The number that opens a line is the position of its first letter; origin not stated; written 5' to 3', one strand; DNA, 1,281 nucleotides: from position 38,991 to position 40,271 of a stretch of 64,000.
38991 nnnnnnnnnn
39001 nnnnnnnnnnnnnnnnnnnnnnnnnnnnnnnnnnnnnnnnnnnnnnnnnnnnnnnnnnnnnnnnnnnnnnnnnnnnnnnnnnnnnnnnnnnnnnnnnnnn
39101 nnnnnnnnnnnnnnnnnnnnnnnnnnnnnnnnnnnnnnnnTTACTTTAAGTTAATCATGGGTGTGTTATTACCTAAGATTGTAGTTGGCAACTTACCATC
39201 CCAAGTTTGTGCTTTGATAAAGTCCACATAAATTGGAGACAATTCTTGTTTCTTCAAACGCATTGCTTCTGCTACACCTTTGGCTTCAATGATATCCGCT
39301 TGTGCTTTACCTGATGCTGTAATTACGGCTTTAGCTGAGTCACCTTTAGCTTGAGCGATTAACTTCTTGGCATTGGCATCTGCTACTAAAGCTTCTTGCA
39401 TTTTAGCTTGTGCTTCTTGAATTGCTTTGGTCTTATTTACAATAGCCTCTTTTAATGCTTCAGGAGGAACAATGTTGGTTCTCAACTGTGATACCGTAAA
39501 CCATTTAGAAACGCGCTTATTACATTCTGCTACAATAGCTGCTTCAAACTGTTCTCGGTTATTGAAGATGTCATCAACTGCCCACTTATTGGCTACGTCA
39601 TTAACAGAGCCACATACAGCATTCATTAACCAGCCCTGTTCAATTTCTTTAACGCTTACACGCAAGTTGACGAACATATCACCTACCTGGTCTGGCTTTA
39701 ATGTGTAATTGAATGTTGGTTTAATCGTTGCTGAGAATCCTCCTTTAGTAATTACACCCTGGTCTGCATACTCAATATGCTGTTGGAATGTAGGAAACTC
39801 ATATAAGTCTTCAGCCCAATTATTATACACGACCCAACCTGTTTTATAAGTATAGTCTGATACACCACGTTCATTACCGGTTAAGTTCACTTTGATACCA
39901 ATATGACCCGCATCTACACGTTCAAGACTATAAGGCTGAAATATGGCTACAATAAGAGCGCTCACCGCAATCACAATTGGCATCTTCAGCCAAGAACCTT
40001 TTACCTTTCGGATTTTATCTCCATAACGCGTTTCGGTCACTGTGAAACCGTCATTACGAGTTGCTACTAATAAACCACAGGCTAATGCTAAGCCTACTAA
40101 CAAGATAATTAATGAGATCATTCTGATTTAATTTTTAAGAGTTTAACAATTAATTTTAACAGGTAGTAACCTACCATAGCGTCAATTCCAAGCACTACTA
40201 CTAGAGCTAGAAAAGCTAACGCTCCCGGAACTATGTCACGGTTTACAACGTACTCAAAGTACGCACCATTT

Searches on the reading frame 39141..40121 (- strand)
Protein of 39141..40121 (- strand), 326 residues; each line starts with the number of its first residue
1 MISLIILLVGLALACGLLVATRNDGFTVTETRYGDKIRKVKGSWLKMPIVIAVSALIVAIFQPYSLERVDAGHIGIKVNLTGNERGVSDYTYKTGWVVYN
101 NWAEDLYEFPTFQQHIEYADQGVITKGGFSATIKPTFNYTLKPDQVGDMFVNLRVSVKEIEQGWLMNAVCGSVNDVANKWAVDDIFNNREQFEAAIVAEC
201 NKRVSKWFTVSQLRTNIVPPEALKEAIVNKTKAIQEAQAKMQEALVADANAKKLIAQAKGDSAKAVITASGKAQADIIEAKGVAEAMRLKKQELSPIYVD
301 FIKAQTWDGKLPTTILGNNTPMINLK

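Call 13: search_protein_families(library=phrogs, proteins=[window:39141-40121:-], max_evalue=0.00001)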
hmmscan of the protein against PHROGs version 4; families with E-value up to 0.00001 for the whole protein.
window:39141-40121:- (326 aa): 1 family
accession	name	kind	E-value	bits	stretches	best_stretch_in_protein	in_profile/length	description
phrog_200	-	other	6.9e-49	167.9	1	19-325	66-359/379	lipoprotein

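Call 63: search_protein_families(library=pfam, proteins=[window:39141-40121:-], max_evalue=0.001)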
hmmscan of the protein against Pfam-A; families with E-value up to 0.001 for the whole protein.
window:39141-40121:- (326 aa): 1 family
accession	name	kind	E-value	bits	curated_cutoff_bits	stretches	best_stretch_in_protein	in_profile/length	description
PF01145.31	Band_7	-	2.7e-18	67.1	23.6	1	68-244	2-172/176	SPFH domain / Band 7 family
